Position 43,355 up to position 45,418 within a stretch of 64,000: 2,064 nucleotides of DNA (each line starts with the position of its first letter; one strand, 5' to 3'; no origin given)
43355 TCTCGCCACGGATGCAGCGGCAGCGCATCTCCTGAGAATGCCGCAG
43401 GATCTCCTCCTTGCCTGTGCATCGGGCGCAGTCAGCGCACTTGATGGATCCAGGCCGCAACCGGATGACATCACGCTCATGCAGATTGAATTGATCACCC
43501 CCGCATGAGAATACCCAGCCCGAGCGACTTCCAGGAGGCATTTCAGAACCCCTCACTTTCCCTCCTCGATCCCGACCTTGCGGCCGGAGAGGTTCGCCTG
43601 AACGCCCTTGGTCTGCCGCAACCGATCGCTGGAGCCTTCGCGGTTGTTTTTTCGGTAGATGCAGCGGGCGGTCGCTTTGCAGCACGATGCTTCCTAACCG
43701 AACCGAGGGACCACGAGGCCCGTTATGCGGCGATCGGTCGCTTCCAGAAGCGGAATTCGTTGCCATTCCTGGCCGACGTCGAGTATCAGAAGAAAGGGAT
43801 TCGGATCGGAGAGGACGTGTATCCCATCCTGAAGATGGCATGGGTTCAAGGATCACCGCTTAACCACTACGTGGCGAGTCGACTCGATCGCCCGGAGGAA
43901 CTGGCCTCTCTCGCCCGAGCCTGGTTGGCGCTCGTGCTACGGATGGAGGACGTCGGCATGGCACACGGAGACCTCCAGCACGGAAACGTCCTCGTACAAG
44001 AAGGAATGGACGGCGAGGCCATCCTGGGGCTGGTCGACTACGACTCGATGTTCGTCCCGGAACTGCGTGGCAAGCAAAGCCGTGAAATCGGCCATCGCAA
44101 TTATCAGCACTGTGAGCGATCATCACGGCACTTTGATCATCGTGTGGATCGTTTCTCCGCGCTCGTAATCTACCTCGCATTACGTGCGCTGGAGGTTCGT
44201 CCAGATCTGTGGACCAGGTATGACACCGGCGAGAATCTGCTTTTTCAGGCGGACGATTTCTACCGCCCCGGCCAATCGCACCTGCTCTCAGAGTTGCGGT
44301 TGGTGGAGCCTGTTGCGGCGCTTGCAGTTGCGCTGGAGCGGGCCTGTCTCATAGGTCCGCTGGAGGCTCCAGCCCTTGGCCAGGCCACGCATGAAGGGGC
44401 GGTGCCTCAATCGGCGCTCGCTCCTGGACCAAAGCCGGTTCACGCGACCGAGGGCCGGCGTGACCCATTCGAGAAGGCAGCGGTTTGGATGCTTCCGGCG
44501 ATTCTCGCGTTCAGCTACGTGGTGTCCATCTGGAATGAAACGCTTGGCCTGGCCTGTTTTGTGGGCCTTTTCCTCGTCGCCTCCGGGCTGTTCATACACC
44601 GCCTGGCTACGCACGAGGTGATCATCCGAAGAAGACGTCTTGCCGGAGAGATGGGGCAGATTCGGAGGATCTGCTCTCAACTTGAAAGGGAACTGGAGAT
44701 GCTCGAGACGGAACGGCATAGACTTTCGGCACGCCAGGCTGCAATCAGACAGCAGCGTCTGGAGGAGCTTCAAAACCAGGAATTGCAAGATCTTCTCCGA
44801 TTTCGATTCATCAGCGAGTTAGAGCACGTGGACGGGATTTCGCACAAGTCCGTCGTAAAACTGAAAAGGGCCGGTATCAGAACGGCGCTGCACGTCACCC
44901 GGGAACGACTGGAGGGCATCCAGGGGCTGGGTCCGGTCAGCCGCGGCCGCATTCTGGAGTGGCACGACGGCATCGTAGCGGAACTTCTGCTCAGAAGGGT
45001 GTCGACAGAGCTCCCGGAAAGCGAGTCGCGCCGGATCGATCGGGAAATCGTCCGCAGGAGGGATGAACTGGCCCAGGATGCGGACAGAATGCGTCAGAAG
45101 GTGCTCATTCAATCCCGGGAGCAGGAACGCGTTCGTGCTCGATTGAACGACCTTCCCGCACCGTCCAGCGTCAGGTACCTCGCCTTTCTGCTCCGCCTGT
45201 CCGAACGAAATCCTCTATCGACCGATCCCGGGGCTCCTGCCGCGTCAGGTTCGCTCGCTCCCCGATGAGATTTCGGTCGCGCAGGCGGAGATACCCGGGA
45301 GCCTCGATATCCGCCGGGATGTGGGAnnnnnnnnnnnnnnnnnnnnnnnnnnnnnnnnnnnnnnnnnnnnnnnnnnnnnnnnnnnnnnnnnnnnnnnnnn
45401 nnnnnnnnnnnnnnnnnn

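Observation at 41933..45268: Orphan vWA / PP2C phosphatase / kinase-(HhH)2 three-gene cassette (TerY-P-triad-like) with no Ter genes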

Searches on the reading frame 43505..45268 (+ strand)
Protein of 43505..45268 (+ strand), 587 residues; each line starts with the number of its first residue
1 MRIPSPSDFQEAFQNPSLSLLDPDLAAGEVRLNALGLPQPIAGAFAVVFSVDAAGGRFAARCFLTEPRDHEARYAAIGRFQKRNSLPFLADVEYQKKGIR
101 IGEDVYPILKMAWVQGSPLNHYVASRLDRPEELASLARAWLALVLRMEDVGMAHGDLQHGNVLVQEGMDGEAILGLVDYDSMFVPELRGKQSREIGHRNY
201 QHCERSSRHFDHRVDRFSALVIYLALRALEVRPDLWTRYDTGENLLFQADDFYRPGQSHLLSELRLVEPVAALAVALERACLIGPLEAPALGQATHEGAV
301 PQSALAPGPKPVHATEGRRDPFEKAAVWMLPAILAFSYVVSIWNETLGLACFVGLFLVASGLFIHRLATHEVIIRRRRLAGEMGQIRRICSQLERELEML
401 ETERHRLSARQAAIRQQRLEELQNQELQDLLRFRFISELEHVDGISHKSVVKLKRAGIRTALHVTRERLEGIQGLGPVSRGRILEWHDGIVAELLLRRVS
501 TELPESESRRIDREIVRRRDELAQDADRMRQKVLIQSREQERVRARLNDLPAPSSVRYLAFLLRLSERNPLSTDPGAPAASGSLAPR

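Call 7: search_protein_families(library=pfam, proteins=[window:43505-45268:+], max_evalue=1)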
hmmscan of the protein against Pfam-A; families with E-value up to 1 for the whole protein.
window:43505-45268:+ (587 aa): 6 families
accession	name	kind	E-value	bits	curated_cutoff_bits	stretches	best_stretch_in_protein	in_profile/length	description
PF22303.2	OspG_kinase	-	0.00026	21.5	27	1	98-168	56-119/152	Protein kinase OspG, kinase domain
PF01636.29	APH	-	0.00056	20.2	23.2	1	120-181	136-196/239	Phosphotransferase enzyme family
PF06293.20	Kdo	-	0.02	14.8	21.3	1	142-180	129-167/207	Lipopolysaccharide kinase (Kdo/WaaP) family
PF19744.4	DUF6232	-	0.071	14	27.4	1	312-377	23-91/117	Family of unknown function (DUF6232)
PF03109.22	ABC1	-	0.11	12.1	22.9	1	108-173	144-205/244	ABC1 atypical kinase-like domain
PF17675.6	APG6_N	-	0.64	10.9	45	1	378-434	50-105/132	Apg6 coiled-coil region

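Call 8: search_protein_families(library=ncbifam, proteins=[window:43505-45268:+], max_evalue=1)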
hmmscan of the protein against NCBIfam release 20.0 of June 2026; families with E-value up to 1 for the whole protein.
window:43505-45268:+ (587 aa): 5 families
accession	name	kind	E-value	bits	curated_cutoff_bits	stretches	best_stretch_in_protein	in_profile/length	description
NF038150.1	lanthi_synth_IV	equivalog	0.0056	15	650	1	112-225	273-390/851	class IV lanthionine synthetase LanL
NF011463.0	PRK14879.1-4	equivalog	0.018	14.5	188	1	108-179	94-157/237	Kae1-associated kinase Bud32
TIGR01982.1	UbiB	equivalog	0.021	13.4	487.55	1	108-167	233-292/436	2-polyprenylphenol 6-hydroxylase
NF038151.1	lanthi_synth_III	equivalog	0.042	12.2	575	1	133-225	338-421/833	class III lanthionine synthetase LanKC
NF041645.1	prot_kin_PA4780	equivalog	0.12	11.6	350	1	137-166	149-178/274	PA4780 family RIO1-like protein kinase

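Call 9: search_protein_families(library=padloc, proteins=[window:43505-45268:+], max_evalue=1)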
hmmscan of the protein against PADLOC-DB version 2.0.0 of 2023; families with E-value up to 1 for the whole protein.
window:43505-45268:+ (587 aa): 3 families
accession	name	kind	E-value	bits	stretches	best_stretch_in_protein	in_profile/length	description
PDLC02223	STK_OB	-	3e-78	262.1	1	1-303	1-302/562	-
PDLC03921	MkoA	-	5e-06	22.5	1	106-207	565-659/1607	-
PDLC04059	PD-T4-6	-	0.0003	18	1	109-198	88-179/433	-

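Call 15: find_homologous_proteins(query=window:43505-45268:+)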
Query window:43505-45268:+ (587 aa): 1006 proteins with E <= 0.001 among 8000 candidates; the best 120 are listed.
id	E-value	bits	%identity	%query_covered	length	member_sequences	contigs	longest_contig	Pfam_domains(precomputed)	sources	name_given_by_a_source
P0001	0.0e+0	1300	100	100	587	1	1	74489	-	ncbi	-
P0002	6.6e-157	542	47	98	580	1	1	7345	-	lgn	-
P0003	1.2e-131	458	43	94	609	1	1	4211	-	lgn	-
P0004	3.4e-131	457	44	94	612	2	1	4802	-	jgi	jgi:hypothetical protein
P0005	3.7e-129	450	42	96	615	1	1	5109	-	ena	-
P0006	1.5e-128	448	42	95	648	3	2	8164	-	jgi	jgi:hypothetical protein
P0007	7.5e-128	446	41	100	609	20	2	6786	-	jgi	-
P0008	5.4e-127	443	43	98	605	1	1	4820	-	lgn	-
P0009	6.9e-127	443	41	98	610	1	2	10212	-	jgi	jgi:hypothetical protein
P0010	3.8e-126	440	41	99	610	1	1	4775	-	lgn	-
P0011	5.1e-126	440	42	96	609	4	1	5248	-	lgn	-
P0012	8.5e-126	439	42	94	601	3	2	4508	-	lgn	-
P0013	1.1e-125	439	43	98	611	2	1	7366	-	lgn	-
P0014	4.6e-125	436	41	95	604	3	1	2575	-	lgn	-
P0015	2.1e-124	434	40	99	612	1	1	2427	PF00069.32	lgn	-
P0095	2.5e-118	414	39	96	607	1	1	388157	-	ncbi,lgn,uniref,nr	ncbi:hypothetical protein CRI94_12065 [Longibacter salinarum]|uniref:Protein kinase domain-containin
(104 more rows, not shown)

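Call 16: find_encoding_contigs(protein=P0001, flank=10000, max_places=3)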
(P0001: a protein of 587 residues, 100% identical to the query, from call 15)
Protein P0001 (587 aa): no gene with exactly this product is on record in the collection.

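Call 17: find_encoding_contigs(protein=P0095, flank=10000, max_places=2)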
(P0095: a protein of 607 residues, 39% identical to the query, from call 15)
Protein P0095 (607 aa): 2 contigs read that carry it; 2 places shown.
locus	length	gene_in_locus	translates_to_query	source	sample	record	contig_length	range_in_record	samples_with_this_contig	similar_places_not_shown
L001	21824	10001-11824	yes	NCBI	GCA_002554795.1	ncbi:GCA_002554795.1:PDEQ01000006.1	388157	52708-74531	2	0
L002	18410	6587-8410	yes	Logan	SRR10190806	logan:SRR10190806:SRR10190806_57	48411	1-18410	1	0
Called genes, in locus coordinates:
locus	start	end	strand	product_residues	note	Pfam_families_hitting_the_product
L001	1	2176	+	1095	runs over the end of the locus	PF04313:HSDR_N, PF04851:ResIII, PF18766:SWI2_SNF2, PF22679:T1R_D3-like, PF11867:T1RH-like_C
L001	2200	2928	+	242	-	PF01863:YgjP-like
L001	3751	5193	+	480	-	PF25077:DUF7800, PF09423:PhoD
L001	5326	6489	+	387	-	PF13177:DNA_pol3_delta2, PF00004:AAA (faint)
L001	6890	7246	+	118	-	-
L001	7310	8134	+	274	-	PF21033:RMD1-3, PF14559:TPR_19 (faint)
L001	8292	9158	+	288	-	-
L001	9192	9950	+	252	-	PF13672:PP2C_2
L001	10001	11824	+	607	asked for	-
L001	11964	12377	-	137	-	PF00166:Cpn10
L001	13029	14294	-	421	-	PF01266:DAO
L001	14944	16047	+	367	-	PF06267:DUF1028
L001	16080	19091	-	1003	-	PF08448:PAS_4, PF13426:PAS_9, PF00989:PAS, PF08447:PAS_3, PF08448:PAS_4, PF01590:GAF, PF13185:GAF_2, PF00512:HisKA, +2 more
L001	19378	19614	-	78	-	-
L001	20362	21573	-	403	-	PF07730:HisKA_3, PF13581:HATPase_c_2 (weak), PF02518:HATPase_c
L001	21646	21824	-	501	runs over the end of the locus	PF00154:RecA_N (faint), PF03796:DnaB_C (faint), PF04851:ResIII (faint), PF05625:PAXNEB (faint), PF06745:ATPase, PF13481:AAA_25 (weak), PF06745:ATPase, PF13481:AAA_25, +9 more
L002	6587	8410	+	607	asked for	-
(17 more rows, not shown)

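Call 19: find_related_loci(query=A1, collection=genome_contigs, flank=10000)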
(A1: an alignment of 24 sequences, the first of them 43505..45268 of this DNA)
Query A1 (587 aa) in genome_contigs; peptide patterns used: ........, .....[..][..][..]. (x = any residue, [..] = any of these).
599 stretches matched a pattern (row limit reached: there are more); 531 encode a relative of the query (tblastn E <= 1e-3); the best 80 are kept; 80 distinct loci.
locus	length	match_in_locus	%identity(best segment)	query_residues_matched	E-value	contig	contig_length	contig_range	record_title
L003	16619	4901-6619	42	4-575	2e-123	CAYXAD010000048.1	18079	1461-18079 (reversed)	MAG TPA_asm: uncultured Salinivenus sp. isolate binchicken_co207_104 genome assembly, contig: NODE_2886_length_18079_cov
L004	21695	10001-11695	42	4-566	3e-123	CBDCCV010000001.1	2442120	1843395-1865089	MAG: Salinibacteraceae bacterium isolate b968208b-6219-49ae-8a0c-c223e802f5bf genome assembly, contig: contig_1, whole g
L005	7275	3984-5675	42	4-566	6e-123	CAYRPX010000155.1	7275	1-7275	MAG TPA_asm: uncultured Salinivenus sp. isolate SRP185896_co2_282 genome assembly, contig: NODE_14757_length_7275_cov_8.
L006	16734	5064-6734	42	1-558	9e-122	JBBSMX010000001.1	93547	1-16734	MAG: Rhodothermales bacterium isolate LS5_sbin.43 LS5_sbin.43_K_866361_L_93547_cov_29.5801, whole genome shotgun sequenc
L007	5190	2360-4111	40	4-583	1e-120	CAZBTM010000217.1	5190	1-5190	MAG TPA_asm: uncultured Rhodothermales bacterium isolate binchicken_co405_30 genome assembly, contig: NODE_24696_length_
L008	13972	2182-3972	42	1-585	5e-115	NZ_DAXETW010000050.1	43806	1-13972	MAG: Longibacter sp. isolate cl_S1C205_1 S1Ck119_83467, whole genome shotgun sequence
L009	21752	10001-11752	39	4-583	4e-115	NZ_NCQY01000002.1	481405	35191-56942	Salinibacter altiplanensis strain AN15 NODE_3_length_481355_cov_85.745598, whole genome shotgun sequence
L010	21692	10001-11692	40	4-566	9e-115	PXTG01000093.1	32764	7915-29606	MAG: Bacteroidetes bacterium QH_7_62_13 qh_7_scaffold_887, whole genome shotgun sequence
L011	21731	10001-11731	41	4-578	4e-113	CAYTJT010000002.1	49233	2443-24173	MAG TPA_asm: uncultured Rhodothermales bacterium isolate SRP063590_co1_118 genome assembly, contig: NODE_627_length_4923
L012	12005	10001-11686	41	4-565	1e-112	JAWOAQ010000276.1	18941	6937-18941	MAG: Salinibacter sp. isolate BLK2-1.bin.34 k191_378289, whole genome shotgun sequence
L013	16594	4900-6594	39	4-563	5e-112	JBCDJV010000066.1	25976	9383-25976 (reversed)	MAG: Bacteroidota bacterium isolate P01_H01_bin.43 k141_1175638_length_25976_cov_32.9669, whole genome shotgun sequence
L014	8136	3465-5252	38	4-585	2e-106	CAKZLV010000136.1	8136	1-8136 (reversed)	MAG TPA_asm: uncultured Bacteroidetes bacterium isolate ERR2683635_bin.17_CONCOCT_v1.1_MAG genome assembly, contig: ERZ1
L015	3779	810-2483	40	3-561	5e-108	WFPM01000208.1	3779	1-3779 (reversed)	MAG: Rhodothermus sp. isolate S012_61 k151_73524, whole genome shotgun sequence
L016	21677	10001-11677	38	2-551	7e-105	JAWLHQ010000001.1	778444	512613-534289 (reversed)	MAG: Rhodothermales bacterium isolate 30dZY2.bin.71 NODE_12_length_778444_cov_9.638094, whole genome shotgun sequence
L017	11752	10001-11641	40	4-552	5e-104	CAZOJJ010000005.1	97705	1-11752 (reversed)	MAG TPA_asm: uncultured Rhodothermales bacterium isolate SRP268622_co1_299 genome assembly, contig: NODE_292_length_9770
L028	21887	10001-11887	32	4-542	9e-76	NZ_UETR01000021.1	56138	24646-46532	Candidatus Amarolinea aalborgensis isolate MQ180409-418_S418_L100 21, whole genome shotgun sequence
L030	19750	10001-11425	35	3-430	4e-71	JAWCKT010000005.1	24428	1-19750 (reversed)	MAG: Candidatus Hadarchaeum sp. isolate JZ-2_201705_bins_148 JZ-2_201705_bins_148_scaffold_6, whole genome shotgun seque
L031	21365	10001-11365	36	1-413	3e-71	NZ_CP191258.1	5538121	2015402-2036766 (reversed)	Fontivita pretiosa strain B-254 chromosome, complete genome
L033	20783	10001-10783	47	1-265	1e-69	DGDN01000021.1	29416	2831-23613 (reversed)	MAG TPA_asm: Candidatus Fermentithermobacillaceae bacterium UBA3951 UBA3951_contig_12961, whole genome shotgun sequence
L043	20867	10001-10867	44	1-291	6e-68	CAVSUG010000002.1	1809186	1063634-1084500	MAG: uncultured Chloroflexia bacterium isolate MFD09603.bin.2.233 genome assembly, contig: contig_35726, whole genome sh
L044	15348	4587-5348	46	1-258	3e-68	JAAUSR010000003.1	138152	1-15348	MAG: Thioploca sp. isolate SL_4_0 NODE_3_length_138152_cov_11.555298, whole genome shotgun sequence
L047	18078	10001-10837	38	8-291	9e-68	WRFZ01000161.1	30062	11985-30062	MAG: Candidatus Azobacteroides sp. isolate Mp193P4bin4 JGI24699J35502_11134094, whole genome shotgun sequence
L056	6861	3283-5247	40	4-542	3e-66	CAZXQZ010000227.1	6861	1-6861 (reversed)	MAG TPA_asm: uncultured Anaerolineae bacterium isolate SRP173033_co2_180 genome assembly, contig: NODE_7390_length_6861_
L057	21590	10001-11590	30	1-546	2e-66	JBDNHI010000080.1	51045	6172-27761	MAG: Gemmataceae bacterium isolate concoct.25.ELB k141_392822, whole genome shotgun sequence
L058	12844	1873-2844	37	1-337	2e-65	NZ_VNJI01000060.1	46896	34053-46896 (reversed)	Paenibacillus cremeus strain JC52 contig60, whole genome shotgun sequence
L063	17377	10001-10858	37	1-291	4e-65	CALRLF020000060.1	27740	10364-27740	MAG: Bosea thiooxidans isolate JJ-K11792-97-4-m2-bin42 genome assembly, contig: JJ-SDA7-351-C314, whole genome shotgun s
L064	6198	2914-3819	35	1-307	4e-65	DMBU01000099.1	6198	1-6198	MAG TPA_asm: Bacteroidales bacterium isolate UBA12171 contig_3493, whole genome shotgun sequence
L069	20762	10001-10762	45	1-258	1e-64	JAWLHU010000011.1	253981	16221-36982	MAG: Symbiobacteriaceae bacterium isolate 30dZY2.bin.8 NODE_114_length_253981_cov_37.706289, whole genome shotgun sequen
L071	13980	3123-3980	36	1-291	3e-64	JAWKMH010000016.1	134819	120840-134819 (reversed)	MAG: Spirosomataceae bacterium isolate ABC1.30 ABC1.30.fa-16, whole genome shotgun sequence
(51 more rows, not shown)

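Call 24: search_protein_families(library=pfam, proteins=[L004:8923-9639:+, L004:7477-8835:+, L004:6220-7386:+, L004:12479-13303:-, L004:13258-14388:-], max_evalue=0.01)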
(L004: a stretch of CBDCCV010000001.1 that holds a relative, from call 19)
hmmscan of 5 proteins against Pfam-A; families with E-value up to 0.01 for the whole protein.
L004:8923-9639:+ (238 aa): 0 families

L004:7477-8835:+ (452 aa): 17 families
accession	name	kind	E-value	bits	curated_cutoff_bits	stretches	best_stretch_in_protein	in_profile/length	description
PF12836.13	HHH_3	-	1e-19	70.8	27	1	389-445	6-62/65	Helix-hairpin-helix motif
PF07719.23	TPR_2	-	3.8e-09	36.4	27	2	301-333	2-34/34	Tetratricopeptide repeat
PF08308.17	PEGA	-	7.5e-09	35.8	20.8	1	113-152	2-41/71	PEGA domain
PF13414.12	TPR_11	-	2.4e-08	34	26.8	1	307-336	1-30/42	TPR repeat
PF00515.34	TPR_1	-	6.9e-08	32.4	27.8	1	303-332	4-33/34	Tetratricopeptide repeat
PF00633.29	HHH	-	1e-06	28.7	24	1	390-414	4-28/30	Helix-hairpin-helix motif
PF13181.12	TPR_8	-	2.3e-05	24.6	25.7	0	302-332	3-33/34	Tetratricopeptide repeat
PF14520.12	HHH_5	-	2.9e-05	24.9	27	1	393-416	31-54/57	Helix-hairpin-helix domain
PF03934.19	T2SSK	-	0.00024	21.9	24.2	1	389-431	1-43/63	Type II secretion system (T2SS), protein K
PF04919.18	DUF655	-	0.0005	20.5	22.2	1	398-431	117-149/181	Protein of unknown function (DUF655)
PF13424.12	TPR_12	-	0.0011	19.5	30.1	0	302-329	47-74/77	Tetratricopeptide repeat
PF11798.14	IMS_HHH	-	0.0027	18.3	24.4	0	427-440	11-24/32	IMS family HHH motif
PF21176.3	RecR_HhH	-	0.0038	17.4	27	0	398-413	7-22/45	RecR, helix-hairpin-helix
PF02371.22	Transposase_20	-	0.0044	17.8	21.3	0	397-440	2-45/87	Transposase IS116/IS110/IS902 family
PF14716.13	HHH_8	-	0.0045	17.8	30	0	391-416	42-67/73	Helix-hairpin-helix domain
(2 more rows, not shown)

L004:6220-7386:+ (388 aa): 5 families
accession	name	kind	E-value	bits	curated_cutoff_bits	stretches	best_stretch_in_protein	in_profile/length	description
PF08308.17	PEGA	-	9.9e-35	118.7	20.8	2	242-307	2-67/71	PEGA domain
PF13620.12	CarboxypepD_reg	-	9.4e-10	39.1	32.3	2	335-378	35-80/82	Carboxypeptidase regulatory-like domain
PF11008.14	DUF2846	-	4.2e-06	27.2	34.3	0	319-379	20-80/92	Protein of unknown function (DUF2846)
PF13715.12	CarbopepD_reg_2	-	1.8e-05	25.1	32.2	0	268-307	37-76/88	CarboxypepD_reg-like domain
PF06832.18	BiPBP_C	-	3.1e-05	24.2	26.8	0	235-287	3-54/90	Penicillin-Binding Protein C-terminus Family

L004:12479-13303:- (274 aa): 1 family
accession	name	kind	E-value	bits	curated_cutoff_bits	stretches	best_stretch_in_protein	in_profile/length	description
PF01625.27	PMSR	-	1.1e-66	224.3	23.7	1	99-250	1-153/153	Peptide methionine sulfoxide reductase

L004:13258-14388:- (376 aa): 0 families

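Call 27: search_protein_families(library=pfam, alignment_id=A2, max_evalue=0.001)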
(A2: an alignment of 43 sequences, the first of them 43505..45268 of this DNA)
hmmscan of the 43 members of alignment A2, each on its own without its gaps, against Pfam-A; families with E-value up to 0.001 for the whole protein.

A. member 1, window:43505-45268:+ (587 aa): 2 families
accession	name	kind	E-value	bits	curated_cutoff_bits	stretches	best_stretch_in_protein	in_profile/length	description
PF22303.2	OspG_kinase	-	0.00026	21.5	27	1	98-168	56-119/152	Protein kinase OspG, kinase domain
PF01636.29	APH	-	0.00056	20.2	23.2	1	120-181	136-196/239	Phosphotransferase enzyme family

B. families by the number of members that match (of 43 scanned): 87 families (the first 25 are shown)
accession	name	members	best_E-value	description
PF00069.31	Pkinase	33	4.3e-12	Protein kinase domain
PF19974.5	TCAD9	18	1e-05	Ternary complex associated domain 9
PF01636.29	APH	11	1.5e-06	Phosphotransferase enzyme family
PF03109.22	ABC1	9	4e-05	ABC1 atypical kinase-like domain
PF01163.29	RIO1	8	3.2e-05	RIO domain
PF00400.38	WD40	5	2.6e-87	WD domain, G-beta repeat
PF25173.1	Beta-prop_WDR3_1st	5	2.9e-83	WDR3 first beta-propeller domain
PF25174.1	Beta-prop_THOC3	5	3.7e-81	THOC3 beta-propeller domain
PF24814.1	WD40_Prp19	5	6.2e-64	Prp19 WD40 domain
PF23414.1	Beta-prop_EML_2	5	1.6e-56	Echinoderm microtubule-associated protein second beta-propeller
PF24807.1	WD40_CDC20-Fz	5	6.2e-56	CDC20/Fizzy WD40 domain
PF12894.13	ANAPC4_WD40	5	1.9e-35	Anaphase-promoting complex subunit 4 WD40 domain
PF24780.1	WD40_MABP1-WDR62_1st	5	3e-26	MABP1/WDR62 first WD40 domain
PF25175.1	Beta-prop_WDR5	4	3.2e-60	WDR5 beta-propeller domain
PF24817.1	WD40_WDHD1_1st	4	2.3e-54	WDHD1 first WD40 domain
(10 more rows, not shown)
